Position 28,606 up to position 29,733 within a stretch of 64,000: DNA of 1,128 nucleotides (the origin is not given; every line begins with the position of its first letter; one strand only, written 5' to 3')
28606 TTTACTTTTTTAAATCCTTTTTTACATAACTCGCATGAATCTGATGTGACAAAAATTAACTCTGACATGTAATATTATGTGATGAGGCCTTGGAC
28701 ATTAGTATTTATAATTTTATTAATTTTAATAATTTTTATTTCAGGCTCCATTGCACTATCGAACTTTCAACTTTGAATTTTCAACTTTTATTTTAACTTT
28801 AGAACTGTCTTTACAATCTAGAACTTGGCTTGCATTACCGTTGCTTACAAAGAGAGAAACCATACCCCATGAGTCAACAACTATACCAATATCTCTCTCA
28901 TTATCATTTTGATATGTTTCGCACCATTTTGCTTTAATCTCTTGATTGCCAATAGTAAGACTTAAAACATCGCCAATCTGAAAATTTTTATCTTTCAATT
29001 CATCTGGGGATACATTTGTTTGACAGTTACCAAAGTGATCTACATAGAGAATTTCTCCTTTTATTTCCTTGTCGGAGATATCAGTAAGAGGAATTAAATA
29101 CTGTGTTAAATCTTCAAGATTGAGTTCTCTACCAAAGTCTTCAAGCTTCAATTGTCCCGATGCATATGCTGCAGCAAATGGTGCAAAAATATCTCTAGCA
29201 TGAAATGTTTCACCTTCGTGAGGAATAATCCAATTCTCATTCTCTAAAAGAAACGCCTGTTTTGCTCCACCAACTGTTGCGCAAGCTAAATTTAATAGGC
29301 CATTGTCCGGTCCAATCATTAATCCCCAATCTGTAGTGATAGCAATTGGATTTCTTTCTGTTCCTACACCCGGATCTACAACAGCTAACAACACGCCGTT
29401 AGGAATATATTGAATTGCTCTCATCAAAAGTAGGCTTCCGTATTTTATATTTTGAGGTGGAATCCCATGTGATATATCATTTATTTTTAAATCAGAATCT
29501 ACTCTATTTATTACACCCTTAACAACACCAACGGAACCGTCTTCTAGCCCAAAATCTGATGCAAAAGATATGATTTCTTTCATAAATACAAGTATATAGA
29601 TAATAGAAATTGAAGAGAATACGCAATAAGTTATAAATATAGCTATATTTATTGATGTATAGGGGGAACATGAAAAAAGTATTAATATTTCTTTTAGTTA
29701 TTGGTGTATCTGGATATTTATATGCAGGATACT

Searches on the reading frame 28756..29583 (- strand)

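Call 87: search_protein_families(library=pfam, proteins=[window:28756-29583:-], max_evalue=0.001)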
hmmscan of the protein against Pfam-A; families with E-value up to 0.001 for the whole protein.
window:28756-29583:- (275 aa): 2 families
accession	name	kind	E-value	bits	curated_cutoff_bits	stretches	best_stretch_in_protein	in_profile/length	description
PF01887.21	SAM_HAT_N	-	3.3e-44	150.6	26.3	1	5-151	1-145/145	SAM hydroxide adenosyltransferase N-terminal domain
PF20257.3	SAM_HAT_C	-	4.2e-17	62.7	25.5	1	176-263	1-83/84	SAM hydroxide adenosyltransferase C-terminal domain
